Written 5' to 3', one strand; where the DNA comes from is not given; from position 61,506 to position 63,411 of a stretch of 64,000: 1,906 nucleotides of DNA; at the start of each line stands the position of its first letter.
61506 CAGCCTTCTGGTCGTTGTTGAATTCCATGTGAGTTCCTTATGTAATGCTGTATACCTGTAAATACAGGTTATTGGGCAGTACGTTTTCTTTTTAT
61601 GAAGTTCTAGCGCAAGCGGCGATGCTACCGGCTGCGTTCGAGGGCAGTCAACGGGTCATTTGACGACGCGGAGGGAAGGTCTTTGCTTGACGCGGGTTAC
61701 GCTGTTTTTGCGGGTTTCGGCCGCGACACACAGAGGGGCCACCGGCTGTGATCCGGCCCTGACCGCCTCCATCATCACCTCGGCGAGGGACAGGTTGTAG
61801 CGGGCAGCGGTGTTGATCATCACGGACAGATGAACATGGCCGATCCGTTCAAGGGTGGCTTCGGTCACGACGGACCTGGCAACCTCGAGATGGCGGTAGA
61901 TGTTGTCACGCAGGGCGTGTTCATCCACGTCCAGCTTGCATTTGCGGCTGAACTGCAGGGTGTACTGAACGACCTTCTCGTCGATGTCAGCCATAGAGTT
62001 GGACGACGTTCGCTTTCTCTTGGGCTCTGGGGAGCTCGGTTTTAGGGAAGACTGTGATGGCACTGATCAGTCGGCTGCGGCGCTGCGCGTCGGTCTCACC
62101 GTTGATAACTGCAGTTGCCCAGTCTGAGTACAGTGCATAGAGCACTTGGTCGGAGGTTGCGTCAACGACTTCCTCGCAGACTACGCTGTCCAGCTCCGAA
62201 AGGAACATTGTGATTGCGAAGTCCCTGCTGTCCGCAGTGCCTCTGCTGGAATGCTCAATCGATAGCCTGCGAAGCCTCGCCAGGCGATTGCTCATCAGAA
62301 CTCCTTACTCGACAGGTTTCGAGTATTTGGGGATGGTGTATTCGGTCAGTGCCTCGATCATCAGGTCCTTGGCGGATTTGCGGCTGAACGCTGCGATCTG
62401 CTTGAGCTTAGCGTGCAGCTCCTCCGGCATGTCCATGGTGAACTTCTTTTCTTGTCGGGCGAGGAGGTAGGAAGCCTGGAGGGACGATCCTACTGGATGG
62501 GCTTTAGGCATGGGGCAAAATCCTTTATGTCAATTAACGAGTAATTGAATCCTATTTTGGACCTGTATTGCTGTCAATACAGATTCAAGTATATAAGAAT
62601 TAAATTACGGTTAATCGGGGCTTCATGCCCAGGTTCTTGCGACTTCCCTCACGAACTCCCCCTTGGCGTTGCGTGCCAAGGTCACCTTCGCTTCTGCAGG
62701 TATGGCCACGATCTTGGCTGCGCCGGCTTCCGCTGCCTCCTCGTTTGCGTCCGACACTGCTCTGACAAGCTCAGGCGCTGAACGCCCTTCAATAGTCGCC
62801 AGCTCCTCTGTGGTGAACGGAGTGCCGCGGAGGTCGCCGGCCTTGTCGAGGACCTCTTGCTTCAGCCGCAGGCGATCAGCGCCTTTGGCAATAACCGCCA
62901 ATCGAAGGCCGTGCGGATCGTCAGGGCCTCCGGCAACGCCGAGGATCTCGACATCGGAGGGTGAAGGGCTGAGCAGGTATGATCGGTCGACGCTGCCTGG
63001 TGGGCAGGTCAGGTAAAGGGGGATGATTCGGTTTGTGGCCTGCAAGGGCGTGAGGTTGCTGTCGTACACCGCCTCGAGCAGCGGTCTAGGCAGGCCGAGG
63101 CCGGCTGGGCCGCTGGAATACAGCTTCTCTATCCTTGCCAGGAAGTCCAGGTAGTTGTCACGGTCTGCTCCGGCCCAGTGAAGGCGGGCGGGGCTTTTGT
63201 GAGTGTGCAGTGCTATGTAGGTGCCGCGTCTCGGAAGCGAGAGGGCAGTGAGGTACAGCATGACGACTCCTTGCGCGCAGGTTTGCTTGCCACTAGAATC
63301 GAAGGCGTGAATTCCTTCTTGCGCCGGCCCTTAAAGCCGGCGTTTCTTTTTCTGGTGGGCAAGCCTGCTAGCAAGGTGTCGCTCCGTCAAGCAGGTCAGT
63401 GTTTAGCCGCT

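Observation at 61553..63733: Motif clusters in front of the RHH and ArsR-family genes: candidate autoregulated master regulator of the motif regulon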

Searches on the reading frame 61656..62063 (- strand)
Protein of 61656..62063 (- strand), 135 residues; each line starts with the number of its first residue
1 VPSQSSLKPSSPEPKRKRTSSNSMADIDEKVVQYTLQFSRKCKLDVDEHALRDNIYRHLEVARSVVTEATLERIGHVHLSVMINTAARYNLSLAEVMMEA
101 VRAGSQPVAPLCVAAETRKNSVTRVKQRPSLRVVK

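Call 9: search_protein_families(library=pfam, proteins=[window:61656-62063:-], max_evalue=0.1)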
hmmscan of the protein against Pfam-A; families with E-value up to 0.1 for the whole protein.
window:61656-62063:- (135 aa): 1 family
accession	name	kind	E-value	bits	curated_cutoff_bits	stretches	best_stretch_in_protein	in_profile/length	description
PF22078.1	Ribosomal_bL9m_C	-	0.027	14.9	27.7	0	30-50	6-26/86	Large ribosomal subunit protein bL9m C-terminal domain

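Call 44: search_solved_structures(query=A4, max_evalue=10, show_alignments=2)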
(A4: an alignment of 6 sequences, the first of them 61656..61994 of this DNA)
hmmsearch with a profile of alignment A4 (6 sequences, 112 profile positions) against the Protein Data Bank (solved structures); distinct sequences matched with E-value up to 10: 2.
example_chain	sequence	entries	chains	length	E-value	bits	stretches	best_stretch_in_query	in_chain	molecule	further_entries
8q6u_A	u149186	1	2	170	0.25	15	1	20-67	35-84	Aminoglycoside N6'-acetyltransferase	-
6erd_A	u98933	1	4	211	0.37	14.4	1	20-67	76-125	Aminoglycoside N6'-acetyltransferase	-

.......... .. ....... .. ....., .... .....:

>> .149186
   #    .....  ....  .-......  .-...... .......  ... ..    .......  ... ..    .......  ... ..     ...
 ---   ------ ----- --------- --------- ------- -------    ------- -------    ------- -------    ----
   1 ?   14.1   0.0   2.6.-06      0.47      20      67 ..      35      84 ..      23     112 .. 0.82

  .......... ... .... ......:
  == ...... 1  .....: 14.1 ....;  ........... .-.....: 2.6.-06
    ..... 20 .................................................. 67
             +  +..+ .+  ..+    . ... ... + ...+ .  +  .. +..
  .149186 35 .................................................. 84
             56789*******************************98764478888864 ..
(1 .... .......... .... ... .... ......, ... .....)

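Call 46: search_protein_families(library=phrogs, proteins=[window:61656-61994:-], max_evalue=0.01)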
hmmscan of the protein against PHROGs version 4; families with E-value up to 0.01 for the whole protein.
window:61656-61994:- (112 aa): 0 families

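Call 47: find_related_loci(query=A4, collection=viral_contigs, flank=6000)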
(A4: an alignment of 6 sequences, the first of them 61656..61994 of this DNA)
Query A4 (112 aa) in viral_contigs; peptide patterns used: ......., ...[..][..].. (x = any residue, [..] = any of these).
185 stretches matched a pattern; 11 encode a relative of the query (tblastn E <= 1e-3); 11 distinct loci.
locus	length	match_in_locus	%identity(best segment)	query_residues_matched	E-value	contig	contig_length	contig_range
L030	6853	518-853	99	1-112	8e-73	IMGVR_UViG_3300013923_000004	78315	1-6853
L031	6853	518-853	98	1-112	3e-72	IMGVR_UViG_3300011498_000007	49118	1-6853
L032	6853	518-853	97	1-112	9e-72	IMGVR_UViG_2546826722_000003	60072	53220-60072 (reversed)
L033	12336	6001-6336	92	1-112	9e-68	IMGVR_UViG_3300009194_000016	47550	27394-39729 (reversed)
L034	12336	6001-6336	92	1-112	9e-68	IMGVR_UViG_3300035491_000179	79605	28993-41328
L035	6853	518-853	91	1-112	4e-67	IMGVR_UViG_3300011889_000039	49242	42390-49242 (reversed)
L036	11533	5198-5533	78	1-112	1e-58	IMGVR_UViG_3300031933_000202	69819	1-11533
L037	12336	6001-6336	70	1-112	4e-48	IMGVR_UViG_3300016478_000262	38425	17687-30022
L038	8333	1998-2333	69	1-112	4e-47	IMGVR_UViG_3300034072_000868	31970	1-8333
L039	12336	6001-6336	69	1-112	4e-47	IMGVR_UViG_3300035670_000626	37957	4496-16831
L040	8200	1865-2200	59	1-112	8e-40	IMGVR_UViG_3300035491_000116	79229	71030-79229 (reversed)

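Call 48: find_related_loci(query=A4, collection=genome_contigs, flank=6000)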
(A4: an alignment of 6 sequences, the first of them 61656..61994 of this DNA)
Query A4 (112 aa) in genome_contigs; peptide patterns used: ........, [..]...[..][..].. (x = any residue, [..] = any of these).
200 stretches matched a pattern, but none encodes a relative of the query by tblastn (E <= 1e-3).

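Call 49: find_related_loci(query=A4, collection=metagenome_contigs, flank=6000)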
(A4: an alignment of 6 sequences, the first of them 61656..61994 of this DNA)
Query A4 (112 aa) in metagenome_contigs; peptide patterns used: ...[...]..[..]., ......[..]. (x = any residue, [..] = any of these).
476 stretches matched a pattern; 7 encode a relative of the query (tblastn E <= 1e-3); 7 distinct loci.
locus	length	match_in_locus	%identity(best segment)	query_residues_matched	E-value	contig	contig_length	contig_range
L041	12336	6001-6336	92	1-112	6e-68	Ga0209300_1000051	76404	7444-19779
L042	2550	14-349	91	1-112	1e-68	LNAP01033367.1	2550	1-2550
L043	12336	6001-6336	92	1-112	3e-68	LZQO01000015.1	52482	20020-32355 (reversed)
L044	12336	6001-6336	78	1-112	8e-59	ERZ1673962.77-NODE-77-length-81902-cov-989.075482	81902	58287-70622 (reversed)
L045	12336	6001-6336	69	1-112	2e-47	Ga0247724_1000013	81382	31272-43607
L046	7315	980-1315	69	1-112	2e-47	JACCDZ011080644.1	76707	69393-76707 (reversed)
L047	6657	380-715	59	1-112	5e-40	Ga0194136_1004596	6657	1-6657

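Call 54: search_dna_similar(query=window:61656-61994:-, collection=phages, mode=protein, max_evalue=0.001, max_rows=15)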
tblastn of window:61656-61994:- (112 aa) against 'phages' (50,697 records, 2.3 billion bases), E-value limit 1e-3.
No match.

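Call 68: predict_structure(protein=window:61656-61994:-)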
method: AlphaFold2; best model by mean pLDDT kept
length: 112 residues; sequences in the alignment: 1
mean_pLDDT: 64.9   pTM: 0.50
mean pLDDT of the five models: 64.9, 62.9, 60.9, 58.8, 33.7
residues with pLDDT >= 90: 0; 70-90: 46; 50-70: 40; < 50: 26
segments of 3 or more residues with pLDDT < 50: 83-93, 95-106
pLDDT, mean of each block of 10 residues (from residue 1): 73 71 78 78 72 69 69 65 49 47 46 50
secondary structure, 60 per line:
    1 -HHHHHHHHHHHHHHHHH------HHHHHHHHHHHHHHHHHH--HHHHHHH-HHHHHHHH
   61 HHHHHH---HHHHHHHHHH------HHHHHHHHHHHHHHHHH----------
elements in order: H2-18 H25-42 H45-51 H53-66 H70-79 H86-102

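Call 71: fold_search(model_id=the predicted structure, library=pdb)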
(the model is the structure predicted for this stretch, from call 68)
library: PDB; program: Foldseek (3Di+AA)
matches with E <= 10: 17; with E <= 0.001: 0
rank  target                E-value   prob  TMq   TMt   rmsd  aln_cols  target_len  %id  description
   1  5cwc                  1.7e+00  0.28  0.40  0.25   7.7       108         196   15  Crystal structure of de novo designed helical repeat protein DHR5 (released 2015-12-16)
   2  5cwg                  2.5e+00  0.20  0.40  0.25   9.3        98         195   14  Crystal structure of de novo designed helical repeat protein DHR10 (released 2015-12-16)
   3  4yxx                  4.1e+00  0.08  0.30  0.18  10.3       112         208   17  Computationally designed left-handed alpha/alpha toroid with 6 repeats (released 2015-12-16)
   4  9gvf                  4.1e+00  0.07  0.26  0.16  10.8       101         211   14  Crystal structure of a computationally designed protein (released 2025-10-08)
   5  8wnh_B                4.6e+00  0.13  0.35  0.19   5.9        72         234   12  Crystal structure of cis-epoxysuccinate hydrolase from Rhodococcus opacus (released 2024-06-12)
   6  4yxy_A                5.4e+00  0.21  0.39  0.45   3.2        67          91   16  Computationally designed left-handed alpha/alpha toroid with 9 repeats; two linked rings of 12 repeats each structure (released 2015-12-16)
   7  3ob1_B                5.8e+00  0.03  0.23  0.11  12.6       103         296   16  Crystal structure of c-Cbl TKB domain in complex with double phosphorylated Spry2 peptide (released 2010-08-18)
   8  2go7_D                6.1e+00  0.10  0.28  0.17   7.3        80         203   15  CRYSTAL STRUCTURE OF A HYDROLASE FROM HALOACID DEHALOGENASE-LIKE FAMILY (SP_2064) FROM STREPTOCOCCUS PNEUMONIAE TIGR4  (released 2006-05-23)
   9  2go7_C                6.1e+00  0.06  0.28  0.16  15.3       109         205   14  CRYSTAL STRUCTURE OF A HYDROLASE FROM HALOACID DEHALOGENASE-LIKE FAMILY (SP_2064) FROM STREPTOCOCCUS PNEUMONIAE TIGR4  (released 2006-05-23)
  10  4yxz                  6.5e+00  0.08  0.34  0.16   8.2        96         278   14  Computationally designed left-handed alpha/alpha toroid with 9 repeats (released 2015-12-16)
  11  8e73_A5               7.3e+00  0.04  0.24  0.22  13.0       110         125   12  Vigna radiata supercomplex I+III2 (full bridge) (released 2023-01-11)
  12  4f2l                  7.8e+00  0.11  0.23  0.39   7.5        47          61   17  Structure of a regulatory domain of AMPK (released 2013-06-26)
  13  8wbm_A                8.2e+00  0.08  0.33  0.18   5.8        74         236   14  Crystal structure of cis-Epoxysuccinate Hydrolases RhCESH[L] mutant D193A complexed with sulfate ions (released 2024-01-31)
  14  7zm7_P                8.2e+00  0.07  0.32  0.30   7.6        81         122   12  CryoEM structure of mitochondrial complex I from Chaetomium thermophilum (inhibited by DDM) (released 2022-11-30)
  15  3utk_A                9.3e+00  0.03  0.24  0.28  10.0        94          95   13  Structure of the pilotin of the type II secretion system (released 2011-12-14)
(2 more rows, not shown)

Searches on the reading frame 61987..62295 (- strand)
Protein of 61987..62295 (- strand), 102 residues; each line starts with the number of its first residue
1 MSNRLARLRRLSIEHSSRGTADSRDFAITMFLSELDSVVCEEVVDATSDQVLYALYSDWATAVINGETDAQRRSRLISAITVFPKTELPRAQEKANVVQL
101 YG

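Call 9: search_protein_families(library=pfam, proteins=[window:61987-62295:-], max_evalue=0.1)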
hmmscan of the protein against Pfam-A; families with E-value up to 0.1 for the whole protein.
window:61987-62295:- (102 aa): 2 families
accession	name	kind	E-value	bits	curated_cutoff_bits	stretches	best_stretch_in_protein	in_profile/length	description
PF08799.17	PRP4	-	0.00053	19.9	25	1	64-77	14-27/29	pre-mRNA processing factor 4 (PRP4) like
PF23887.1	Phage_Gene47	-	0.088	12.8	27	0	37-65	15-43/65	Phage L5 gene 47-like protein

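Call 46: search_protein_families(library=phrogs, proteins=[window:61987-62295:-], max_evalue=0.01)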
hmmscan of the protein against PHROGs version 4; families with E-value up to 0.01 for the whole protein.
window:61987-62295:- (102 aa): 0 families

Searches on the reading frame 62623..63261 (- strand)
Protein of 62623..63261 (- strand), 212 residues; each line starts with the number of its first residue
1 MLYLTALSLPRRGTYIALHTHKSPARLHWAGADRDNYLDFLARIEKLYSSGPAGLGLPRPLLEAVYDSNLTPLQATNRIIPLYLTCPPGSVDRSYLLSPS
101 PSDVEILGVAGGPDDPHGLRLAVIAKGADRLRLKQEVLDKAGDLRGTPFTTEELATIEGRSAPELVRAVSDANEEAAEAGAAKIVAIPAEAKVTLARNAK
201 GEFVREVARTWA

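Call 9: search_protein_families(library=pfam, proteins=[window:62623-63261:-], max_evalue=0.1)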
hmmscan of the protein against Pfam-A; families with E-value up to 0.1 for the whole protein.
window:62623-63261:- (212 aa): 0 families

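Call 45: search_solved_structures(query=A3, max_evalue=10, show_alignments=1)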
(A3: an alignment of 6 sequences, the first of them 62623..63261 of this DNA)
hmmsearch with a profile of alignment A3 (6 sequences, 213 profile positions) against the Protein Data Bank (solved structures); distinct sequences matched with E-value up to 10: 15.
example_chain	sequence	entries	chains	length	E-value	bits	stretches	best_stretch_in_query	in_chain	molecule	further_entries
9bh5_AS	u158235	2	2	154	0.16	15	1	76-148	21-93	Small ribosomal subunit protein uS13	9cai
5n6n_A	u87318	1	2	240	0.36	13.8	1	32-94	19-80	Protein BMH1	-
6qk8_A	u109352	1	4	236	0.39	13.7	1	32-94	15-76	Protein BMH1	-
6zj3_SR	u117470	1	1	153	0.47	13.4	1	82-164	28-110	Ribosomal protein uS13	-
7exe_A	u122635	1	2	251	0.47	13.4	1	20-106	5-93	14-3-3 protein zeta/delta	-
8dbq_W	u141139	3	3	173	0.48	13.4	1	99-177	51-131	ATP synthase subunit delta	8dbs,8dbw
5t4o_L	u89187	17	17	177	0.5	13.3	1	100-177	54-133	ATP synthase subunit delta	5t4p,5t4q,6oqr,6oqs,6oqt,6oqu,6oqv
2gq0_A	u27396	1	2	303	0.91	12.5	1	21-102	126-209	Chaperone protein htpG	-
8k2r_A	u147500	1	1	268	0.91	12.5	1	23-101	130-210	Molecular chaperone HtpG (Fragment)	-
8k2s_A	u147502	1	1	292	1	12.3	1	21-101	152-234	Molecular chaperone HtpG (Fragment)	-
7odu_A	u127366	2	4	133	1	12.3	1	15-47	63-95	C-type lectin domain family 2 member D11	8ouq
9ru8_SS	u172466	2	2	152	1.1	12.3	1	77-170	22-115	Small ribosomal subunit protein uS13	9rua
3jag_SS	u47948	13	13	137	1.2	12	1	77-164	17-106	uS13 | Ribosomal protein uS13 | 40S ribosomal protein S18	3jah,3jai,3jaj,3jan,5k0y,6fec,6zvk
6zvj_k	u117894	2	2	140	1.2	12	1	77-164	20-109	40S ribosomal protein S18 | ribosomal protein uS13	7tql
6gz3_BS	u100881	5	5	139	1.2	12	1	77-164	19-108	ribosomal protein uS13 | 40S ribosomal protein S18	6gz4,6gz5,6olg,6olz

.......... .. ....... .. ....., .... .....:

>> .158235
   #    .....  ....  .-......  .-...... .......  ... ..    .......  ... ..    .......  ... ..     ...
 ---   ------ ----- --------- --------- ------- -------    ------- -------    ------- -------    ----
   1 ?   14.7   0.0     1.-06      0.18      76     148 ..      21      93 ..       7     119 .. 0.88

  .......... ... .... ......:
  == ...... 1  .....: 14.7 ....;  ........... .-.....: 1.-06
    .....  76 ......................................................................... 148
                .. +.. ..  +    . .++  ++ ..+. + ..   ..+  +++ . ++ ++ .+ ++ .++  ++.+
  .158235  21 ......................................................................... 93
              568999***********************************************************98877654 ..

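Call 46: search_protein_families(library=phrogs, proteins=[window:62623-63261:-], max_evalue=0.01)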
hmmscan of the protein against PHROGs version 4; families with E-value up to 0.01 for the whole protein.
window:62623-63261:- (212 aa): 0 families

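Call 61: find_homologous_proteins(query=window:62623-63261:-, max_evalue=0.001)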
Query window:62623-63261:- (212 aa): 9 proteins with E <= 0.001 among 2400 candidates.
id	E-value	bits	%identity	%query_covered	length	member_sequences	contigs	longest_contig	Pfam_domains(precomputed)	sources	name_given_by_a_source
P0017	1.6e-124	431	93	100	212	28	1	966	-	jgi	-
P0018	3.9e-119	414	88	100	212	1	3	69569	-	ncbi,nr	ncbi:MAG: hypothetical protein KJ890_07285 [Gammaproteobacteria bacterium]|nr:hypothetical protein [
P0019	2.7e-116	404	88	100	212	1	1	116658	-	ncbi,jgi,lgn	-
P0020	9.6e-81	288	64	100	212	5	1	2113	-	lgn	-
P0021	4.2e-78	280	64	100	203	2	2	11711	-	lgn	-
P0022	1.2e-70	255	58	100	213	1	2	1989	-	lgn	-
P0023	2.4e-70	254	59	100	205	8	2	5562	-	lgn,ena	-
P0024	3.7e-52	195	48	100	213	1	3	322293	-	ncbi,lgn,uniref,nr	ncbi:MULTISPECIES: hypothetical protein [unclassified Pseudomonas]|uniref:hypothetical protein n=1 T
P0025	5.0e-25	106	94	30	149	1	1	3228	PF21006.3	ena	-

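Call 70: predict_structure(alignment_id=A5)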
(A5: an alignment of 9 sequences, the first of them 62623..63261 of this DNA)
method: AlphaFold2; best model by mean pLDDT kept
length: 212 residues; sequences in the alignment: 9
mean_pLDDT: 54.9   pTM: 0.44
mean pLDDT of the five models: 54.9, 46.2, 45.2, 44.9, 44.7
residues with pLDDT >= 90: 24; 70-90: 36; 50-70: 20; < 50: 132
segments of 3 or more residues with pLDDT < 50: 1-41, 43-68, 70-112, 190-198, 200-212
pLDDT, mean of each block of 10 residues (from residue 1): 27 35 38 44 48 41 47 46 41 32 44 54 71 92 93 81 86 88 65 47 37 25
secondary structure, 60 per line:
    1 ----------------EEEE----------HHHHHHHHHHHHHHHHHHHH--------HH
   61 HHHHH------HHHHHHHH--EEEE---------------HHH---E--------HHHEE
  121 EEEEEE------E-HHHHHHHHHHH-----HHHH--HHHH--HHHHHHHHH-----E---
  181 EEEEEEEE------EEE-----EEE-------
elements in order: E17-20 H31-50 H59-65 H72-79 E82-85 E119-126 H135-145 H151-154 H157-160 H163-171 E181-188 E195-197 E203-205

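Call 73: fold_search(model_id=the predicted structure, library=pdb)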
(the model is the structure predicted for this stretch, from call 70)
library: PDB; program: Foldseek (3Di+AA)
matches with E <= 10: 17; with E <= 0.001: 0
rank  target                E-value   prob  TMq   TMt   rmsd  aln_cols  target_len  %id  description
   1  6iat_D                2.9e+00  0.01  0.11  0.08  25.7       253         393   12  Icosahedrally averaged capsid of bacteriophage P68 (released 2019-11-06)
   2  6fq1_A                3.3e+00  0.06  0.18  0.22   7.6        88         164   20  Crystal structure of the RRM12 domain of IMP3 (released 2018-09-05)
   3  3d3b_J                6.3e+00  0.03  0.16  0.29   9.1        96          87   11  Structural and functional analysis of the E. coli NusB-S10 transcription antitermination complex. (released 2009-01-13)
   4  9qf5_BH               6.3e+00  0.01  0.10  0.12  11.7        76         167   17  Structure of P. furiosus 70S ribosome grown at 102deg (released 2025-11-05)
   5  6ppm_B                6.7e+00  0.01  0.13  0.22  13.7       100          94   12  Ancestral Caspase 6 (released 2019-11-13)
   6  1wib_MODEL_1_A        6.7e+00  0.01  0.14  0.23  12.0       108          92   14  Solution structure of the N-terminal domain from mouse hypothetical protein BAB22488 (released 2004-11-28)
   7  5ev4_A                7.6e+00  0.01  0.17  0.18  19.6       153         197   14  Structure IV of Intact U2AF65 Recognizing the 3' Splice Site Signal (released 2016-02-24)
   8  1ta4                  8.0e+00  0.02  0.11  0.07  16.4       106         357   11  Crystal Structure Of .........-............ Dehydrogenase From Haemophilus Influenzae with a Bound Arsenate (released 2004-12-07)
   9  4wky_A                8.0e+00  0.01  0.12  0.06  12.6       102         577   15  Streptomcyes albus JA3453 oxazolomycin ketosynthase domain OzmN KS2 (released 2014-10-29)
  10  9e2g_0Q               8.0e+00  0.01  0.11  0.08  16.0       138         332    9  Cryo-EM structure of 48 nm repeat of microtubule doublet from T. brucei flagellum (released 2025-03-12)
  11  8vle_B                8.0e+00  0.01  0.10  0.02  13.8        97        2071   15  Composite structure of human FASN with NADPH in State 1 (released 2025-02-26)
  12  5y7p_A                8.5e+00  0.01  0.13  0.10  12.9       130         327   11  Bile salt hydrolase from lactobacillus salivarius complex with glycocholic acid and cholic acid (released 2018-08-22)
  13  7b2m_C                9.1e+00  0.02  0.16  0.23  13.9       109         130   11  Cryo-EM structure of complement C4b in complex with nanobody E3 (released 2022-03-02)
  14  9zng_AK               9.1e+00  0.01  0.12  0.15  16.6       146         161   10  Cryo-EM structure of the Methanosarcina acetivorans 70S ribosome in complex with SriD (released 2026-01-28)
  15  2yh0_MODEL_1_A        9.1e+00  0.01  0.16  0.17  20.5       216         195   11  Solution structure of the closed conformation of human U2AF65 tandem RRM1 and RRM2 domains (released 2011-07-20)
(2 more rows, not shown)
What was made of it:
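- Tried and rejected: p212 reached pLDDT 55 and its matches are meaningless (calls 70, 73).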

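Call 99: find_encoding_contigs(protein=P0024, flank=6000, max_places=2)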
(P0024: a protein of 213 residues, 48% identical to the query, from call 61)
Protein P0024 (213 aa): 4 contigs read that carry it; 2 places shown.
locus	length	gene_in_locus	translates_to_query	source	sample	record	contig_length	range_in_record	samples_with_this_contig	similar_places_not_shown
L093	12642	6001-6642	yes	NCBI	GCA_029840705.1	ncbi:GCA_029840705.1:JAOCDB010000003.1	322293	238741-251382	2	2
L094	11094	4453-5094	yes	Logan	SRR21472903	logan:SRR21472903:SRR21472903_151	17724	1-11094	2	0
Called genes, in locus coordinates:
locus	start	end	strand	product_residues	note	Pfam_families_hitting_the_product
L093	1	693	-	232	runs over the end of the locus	PF11967:RecO_N, PF02565:RecO_C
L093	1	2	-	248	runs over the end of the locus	PF03740:PdxJ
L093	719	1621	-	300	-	PF00009:GTP_EFTU, PF02421:FeoB_N, PF03193:RsgA_GTPase (faint), PF00350:Dynamin_N (weak), PF01926:MMR_HSR1, PF04548:AIG1, PF07650:KH_2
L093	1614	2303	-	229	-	PF14622:Ribonucleas_3_3, PF00636:Ribonuclease_3, PF00035:dsrm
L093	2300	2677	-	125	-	PF16137:DUF4845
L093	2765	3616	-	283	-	PF10502:Peptidase_S26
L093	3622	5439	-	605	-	PF00009:GTP_EFTU, PF03144:GTP_EFTU_D2, PF00679:EFG_C, PF06421:LepA_C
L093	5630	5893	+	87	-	PF12840:HTH_20, PF01022:HTH_5, PF13601:HTH_34 (weak)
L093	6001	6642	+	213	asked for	-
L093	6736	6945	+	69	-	PF20605:Antitox_RHH (weak)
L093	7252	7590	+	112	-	-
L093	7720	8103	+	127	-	-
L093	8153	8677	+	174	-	-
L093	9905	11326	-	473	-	PF00089:Trypsin, PF13365:Trypsin_2, PF00595:PDZ, PF13180:PDZ_2, PF17820:PDZ_6, PF00595:PDZ (weak), PF13180:PDZ_2, PF17820:PDZ_6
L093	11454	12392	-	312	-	PF03888:MucB_RseB, PF17188:MucB_RseB_C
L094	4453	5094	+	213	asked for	-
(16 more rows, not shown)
